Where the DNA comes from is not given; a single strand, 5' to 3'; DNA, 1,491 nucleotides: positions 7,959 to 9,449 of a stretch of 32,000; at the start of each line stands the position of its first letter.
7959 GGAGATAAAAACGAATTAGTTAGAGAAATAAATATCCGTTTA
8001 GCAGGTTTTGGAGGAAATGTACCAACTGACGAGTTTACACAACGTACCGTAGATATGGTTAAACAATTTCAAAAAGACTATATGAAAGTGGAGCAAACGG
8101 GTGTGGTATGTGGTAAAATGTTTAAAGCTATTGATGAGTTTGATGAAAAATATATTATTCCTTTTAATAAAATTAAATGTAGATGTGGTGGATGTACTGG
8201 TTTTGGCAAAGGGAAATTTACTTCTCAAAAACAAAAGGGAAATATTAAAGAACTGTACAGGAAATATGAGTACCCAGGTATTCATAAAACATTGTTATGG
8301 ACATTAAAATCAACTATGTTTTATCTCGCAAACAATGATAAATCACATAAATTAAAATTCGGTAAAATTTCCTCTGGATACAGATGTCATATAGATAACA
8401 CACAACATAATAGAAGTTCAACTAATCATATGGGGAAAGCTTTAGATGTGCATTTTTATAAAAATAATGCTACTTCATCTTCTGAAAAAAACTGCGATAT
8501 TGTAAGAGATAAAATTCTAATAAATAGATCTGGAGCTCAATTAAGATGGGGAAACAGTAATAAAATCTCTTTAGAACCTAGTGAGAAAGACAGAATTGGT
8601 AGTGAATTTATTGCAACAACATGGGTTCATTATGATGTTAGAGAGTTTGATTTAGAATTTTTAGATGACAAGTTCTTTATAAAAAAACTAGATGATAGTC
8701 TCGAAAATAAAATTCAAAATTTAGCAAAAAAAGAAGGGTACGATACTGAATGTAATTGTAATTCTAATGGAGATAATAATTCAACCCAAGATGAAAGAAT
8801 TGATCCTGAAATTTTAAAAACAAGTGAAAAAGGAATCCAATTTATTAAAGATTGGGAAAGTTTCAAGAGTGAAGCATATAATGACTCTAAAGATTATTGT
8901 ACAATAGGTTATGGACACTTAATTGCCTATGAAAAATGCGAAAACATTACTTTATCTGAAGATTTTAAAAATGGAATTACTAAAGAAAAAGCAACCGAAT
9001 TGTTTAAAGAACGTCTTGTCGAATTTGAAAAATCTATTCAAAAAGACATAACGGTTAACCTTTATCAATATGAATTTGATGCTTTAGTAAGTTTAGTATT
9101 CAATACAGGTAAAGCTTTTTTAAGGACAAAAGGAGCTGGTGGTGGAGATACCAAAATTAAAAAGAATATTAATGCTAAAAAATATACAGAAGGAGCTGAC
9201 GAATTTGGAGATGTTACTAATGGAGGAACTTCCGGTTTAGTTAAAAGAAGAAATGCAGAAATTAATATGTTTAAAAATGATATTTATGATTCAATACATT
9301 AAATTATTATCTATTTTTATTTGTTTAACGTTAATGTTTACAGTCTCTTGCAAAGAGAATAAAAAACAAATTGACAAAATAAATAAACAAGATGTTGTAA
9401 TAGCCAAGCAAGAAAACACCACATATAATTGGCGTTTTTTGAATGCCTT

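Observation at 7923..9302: Every PG-toxin cassette pairs a glycan-cleaving with a peptide-cleaving domain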

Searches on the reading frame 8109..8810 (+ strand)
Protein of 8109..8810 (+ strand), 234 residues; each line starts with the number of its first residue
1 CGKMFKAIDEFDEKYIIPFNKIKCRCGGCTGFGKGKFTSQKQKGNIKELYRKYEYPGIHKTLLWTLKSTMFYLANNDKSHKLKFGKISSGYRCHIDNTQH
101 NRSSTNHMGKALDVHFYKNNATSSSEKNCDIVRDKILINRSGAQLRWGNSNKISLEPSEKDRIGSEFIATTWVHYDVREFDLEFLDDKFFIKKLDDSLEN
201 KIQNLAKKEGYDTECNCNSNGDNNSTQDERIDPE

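Call 7: search_solved_structures(query=window:8109-8810:+, max_evalue=1, show_alignments=2)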
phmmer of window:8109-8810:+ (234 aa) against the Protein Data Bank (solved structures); distinct sequences matched with E-value up to 1: 0.

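Call 10: search_protein_families(library=pfam, proteins=[window:8109-8810:+], max_evalue=10)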
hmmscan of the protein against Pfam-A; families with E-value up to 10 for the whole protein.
window:8109-8810:+ (234 aa): 1 family
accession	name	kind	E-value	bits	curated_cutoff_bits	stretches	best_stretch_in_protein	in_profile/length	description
PF07857.17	TMEM144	-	0.34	10.3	26.2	1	48-88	247-287/332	Transmembrane family, TMEM144 of transporters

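Call 24: search_solved_structures(query=A1, max_evalue=10, show_alignments=3)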
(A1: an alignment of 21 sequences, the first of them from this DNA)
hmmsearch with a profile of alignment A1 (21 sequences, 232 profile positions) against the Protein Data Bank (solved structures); distinct sequences matched with E-value up to 10: 0.

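Call 34: predict_structure(alignment_id=A1)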
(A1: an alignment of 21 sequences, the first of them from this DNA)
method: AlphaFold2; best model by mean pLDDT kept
length: 234 residues; sequences in the alignment: 21
mean_pLDDT: 84.6   pTM: 0.81
mean pLDDT of the five models: 84.6, 84.0, 81.3, 80.8, 80.8
residues with pLDDT >= 90: 130; 70-90: 71; 50-70: 16; < 50: 17
segments of 3 or more residues with pLDDT < 50: 218-234
pLDDT, mean of each block of 10 residues (from residue 1): 73 88 92 87 74 90 94 89 94 94 92 96 96 96 93 96 93 96 89 72 73 58 38 40
secondary structure, 60 per line:
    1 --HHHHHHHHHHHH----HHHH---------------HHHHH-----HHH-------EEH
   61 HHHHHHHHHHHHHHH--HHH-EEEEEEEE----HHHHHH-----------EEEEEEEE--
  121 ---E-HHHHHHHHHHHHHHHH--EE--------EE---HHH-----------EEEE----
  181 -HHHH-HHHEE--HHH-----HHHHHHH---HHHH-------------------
elements in order: H3-14 H19-22 H38-42 H60-75 E82-89 H94-99 E111-118 H126-141 E173-176 H182-185 H202-208 H212-215

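Call 39: fold_search(model_id=the predicted structure, library=pdb)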
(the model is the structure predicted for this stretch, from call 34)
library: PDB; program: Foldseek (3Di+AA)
matches with E <= 10: 89; with E <= 0.001: 0
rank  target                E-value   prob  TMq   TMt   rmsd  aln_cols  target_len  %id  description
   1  4w8i_A                1.2e+00  0.04  0.18  0.13  11.1       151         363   10  Crystal structure of LpSPL/Lpp2128, Legionella pneumophila sphingosine-1 phosphate lyase (released 2014-11-05)
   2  8tah_D                1.2e+00  0.02  0.14  0.12  16.3       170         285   10  Cryo-EM structure of Cortactin-bound to Arp2/3 complex (released 2023-09-27)
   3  7rf9_A                1.5e+00  0.03  0.17  0.12  12.4       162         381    8  O2-, PLP-dependent desaturase Plu4 intermediate-bound enzyme (released 2021-10-06)
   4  6dec_D                1.7e+00  0.01  0.14  0.12  16.3       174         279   10  Crystal structure of Bos taurus Arp2/3 complex binding with C-terminus of Homo sapiens SPIN90 (released 2018-10-24)
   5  1tzp_A                2.0e+00  0.04  0.23  0.23  15.3       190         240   12  MEPA, inactive form without ZN in P21 (released 2004-09-07)
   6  9dos_A                2.0e+00  0.02  0.14  0.10  13.5       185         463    8  Crystal structure of sphA with hydroVGQ (released 2025-10-22)
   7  9dos_B                2.1e+00  0.02  0.15  0.09  14.0       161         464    9  Crystal structure of sphA with hydroVGQ (released 2025-10-22)
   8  1dmu_A                2.1e+00  0.01  0.10  0.09  10.7        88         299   11  Crystal structure of the restriction endonuclease BglI (e.c.3.1.21.4) bound to its dna recognition sequence (released 1999-12-18)
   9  3l2d_A                2.5e+00  0.02  0.14  0.10  14.3       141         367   12  Glycocyamine kinase, beta-beta homodimer from marine worm Namalycastis sp. (released 2010-03-02)
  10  8biw_A                2.7e+00  0.06  0.23  0.16   8.0       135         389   13  Cystathionine gamma-lyase N360S mutant in complex with DL-propargylglycine (released 2023-04-12)
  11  1u10_C                2.9e+00  0.04  0.27  0.26  17.0       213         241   11  MEPA, active form with ZN in P1 (released 2004-09-07)
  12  3iyd_A                2.9e+00  0.01  0.07  0.06  16.3        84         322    8  Three-dimensional EM structure of an intact activator-dependent transcription initiation complex (released 2009-11-10)
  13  2qnd_B                2.9e+00  0.01  0.12  0.15  18.8       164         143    8  Crystal Structure of the KH1-KH2 domains from human Fragile X Mental Retardation Protein (released 2007-11-06)
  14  4qs4                  3.1e+00  0.04  0.18  0.09   8.9       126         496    9  Crystal Structure of CofB from Enterotoxigenic Escherichia coli (released 2015-06-03)
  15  8duy_B                3.3e+00  0.03  0.20  0.14   9.0       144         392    6  Crystal structure of Cystathionine beta-lyase from Klebsiella pneumoniae (released 2022-08-10)
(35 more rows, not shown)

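Call 40: search_protein_families(library=pfam, alignment_id=A1, max_evalue=5)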
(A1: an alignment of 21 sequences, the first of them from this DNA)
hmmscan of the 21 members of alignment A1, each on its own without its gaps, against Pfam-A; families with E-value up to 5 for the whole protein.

A. member 1, seq(234 aa): 1 family
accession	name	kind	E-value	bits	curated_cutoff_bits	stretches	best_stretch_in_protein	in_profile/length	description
PF07857.17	TMEM144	-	0.34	10.3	26.2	1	48-88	247-287/332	Transmembrane family, TMEM144 of transporters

B. families by the number of members that match (of 21 scanned): 10 families
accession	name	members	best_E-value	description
PF08291.16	Peptidase_M15_3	10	8.2e-05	Peptidase M15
PF02557.22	VanY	2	0.12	D-alanyl-D-alanine carboxypeptidase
PF10949.13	DUF2777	1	0.023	Protein of unknown function (DUF2777)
PF14353.12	CpXC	1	0.056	CpXC protein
PF22407.1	Cmr1_C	1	0.087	Cmr1, C-terminal domain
PF02198.23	SAM_PNT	1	0.1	Sterile alpha motif (SAM)/Pointed domain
PF03387.19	Herpes_UL46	1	0.17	Herpesvirus UL46 protein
PF07857.17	TMEM144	1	0.34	Transmembrane family, TMEM144 of transporters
PF24808.1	DUF7707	1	1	Domain of unknown function (DUF7707)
PF12677.13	DUF3797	1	1.5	Domain of unknown function (DUF3797)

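Call 43: fold_search(model_id=the predicted structure, library=viral)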
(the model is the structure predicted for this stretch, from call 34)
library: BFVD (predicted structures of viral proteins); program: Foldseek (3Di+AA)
matches with E <= 10: 72; with E <= 0.001: 0
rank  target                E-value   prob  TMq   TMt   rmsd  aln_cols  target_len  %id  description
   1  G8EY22                3.2e-02  0.51  0.27  0.29  10.8       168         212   15  Lysozyme [Synechococcus phage S-CAM8]
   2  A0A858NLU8            3.4e-02  0.60  0.27  0.34   8.4       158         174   20  (no name in the UniProt tables at hand)
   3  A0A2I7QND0            1.1e-01  0.66  0.31  0.42   4.7       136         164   20  (no name in the UniProt tables at hand)
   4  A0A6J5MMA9            1.8e-01  0.18  0.23  0.37  10.7       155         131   15  Peptidase M15A, C-terminal [uncultured Caudovirales phage]
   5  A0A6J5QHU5            3.0e-01  0.16  0.23  0.27   6.5       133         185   15  Peptidase M15A, C-terminal [uncultured Caudovirales phage]
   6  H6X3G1                4.2e-01  0.08  0.20  0.27  12.3       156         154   13  Uncharacterized protein [Klebsiella phage vB_KleM_RaK2]
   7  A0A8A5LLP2            4.4e-01  0.13  0.28  0.09  17.1       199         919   18  (no name in the UniProt tables at hand)
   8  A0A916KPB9            5.0e-01  0.12  0.26  0.29  11.4       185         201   14  Uncharacterized protein [Adoxophyes honmai entomopoxvirus 'L']
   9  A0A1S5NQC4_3          5.0e-01  0.03  0.15  0.05  16.7       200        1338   10  RNA-directed RNA polymerase L (Fragment) [Orthonairovirus chimense]
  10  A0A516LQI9            6.1e-01  0.21  0.26  0.36   5.8       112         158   17  (no name in the UniProt tables at hand)
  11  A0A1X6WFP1            6.5e-01  0.06  0.21  0.13  11.7       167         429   13  (no name in the UniProt tables at hand)
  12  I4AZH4                7.0e-01  0.09  0.20  0.08   7.1       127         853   12  (no name in the UniProt tables at hand)
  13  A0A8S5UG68            7.4e-01  0.08  0.20  0.29  11.9       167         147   10  Peptidase [Myoviridae sp. ctshb19]
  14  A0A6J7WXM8            9.6e-01  0.20  0.25  0.07   6.0       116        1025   16  Protein Gp5, N-terminal OB-fold domain containing protein [uncultured Caudovirales phage]
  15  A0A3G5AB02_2          9.6e-01  0.02  0.13  0.05  16.6       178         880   11  Uncharacterized protein [Hyperionvirus sp.]
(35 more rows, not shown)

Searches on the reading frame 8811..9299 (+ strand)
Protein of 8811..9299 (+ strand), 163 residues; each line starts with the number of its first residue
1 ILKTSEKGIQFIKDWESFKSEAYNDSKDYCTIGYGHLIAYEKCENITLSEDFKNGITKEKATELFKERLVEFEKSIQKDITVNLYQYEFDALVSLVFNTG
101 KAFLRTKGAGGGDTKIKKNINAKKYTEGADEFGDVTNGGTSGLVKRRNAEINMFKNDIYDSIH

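Call 71: search_solved_structures(query=window:8811-9299:+, max_evalue=0.00001, show_alignments=1)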
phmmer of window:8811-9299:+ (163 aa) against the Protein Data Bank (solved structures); distinct sequences matched with E-value up to 0.00001: 8.
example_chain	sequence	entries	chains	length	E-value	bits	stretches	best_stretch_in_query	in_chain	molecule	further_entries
8app_A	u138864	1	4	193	4.2e-14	56.1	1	5-142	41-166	Endolysin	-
6et6_A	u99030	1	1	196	2.1e-13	53.8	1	4-154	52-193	Lysozyme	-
9kbs_A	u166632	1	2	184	2.2e-13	53.8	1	4-154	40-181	Lysozyme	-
2anv_A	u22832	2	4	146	7e-12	48.9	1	3-135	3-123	Lysozyme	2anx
9kbq_A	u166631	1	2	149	9.2e-12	48.5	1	4-154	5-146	Lysozyme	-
9kbt_A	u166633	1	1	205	1e-08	38.6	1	4-154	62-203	Lysozyme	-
8b2s_A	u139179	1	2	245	2.7e-08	37.2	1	9-156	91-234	GH24 family muramidase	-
7m5i_B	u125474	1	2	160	3.8e-08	36.7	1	3-159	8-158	Endolysin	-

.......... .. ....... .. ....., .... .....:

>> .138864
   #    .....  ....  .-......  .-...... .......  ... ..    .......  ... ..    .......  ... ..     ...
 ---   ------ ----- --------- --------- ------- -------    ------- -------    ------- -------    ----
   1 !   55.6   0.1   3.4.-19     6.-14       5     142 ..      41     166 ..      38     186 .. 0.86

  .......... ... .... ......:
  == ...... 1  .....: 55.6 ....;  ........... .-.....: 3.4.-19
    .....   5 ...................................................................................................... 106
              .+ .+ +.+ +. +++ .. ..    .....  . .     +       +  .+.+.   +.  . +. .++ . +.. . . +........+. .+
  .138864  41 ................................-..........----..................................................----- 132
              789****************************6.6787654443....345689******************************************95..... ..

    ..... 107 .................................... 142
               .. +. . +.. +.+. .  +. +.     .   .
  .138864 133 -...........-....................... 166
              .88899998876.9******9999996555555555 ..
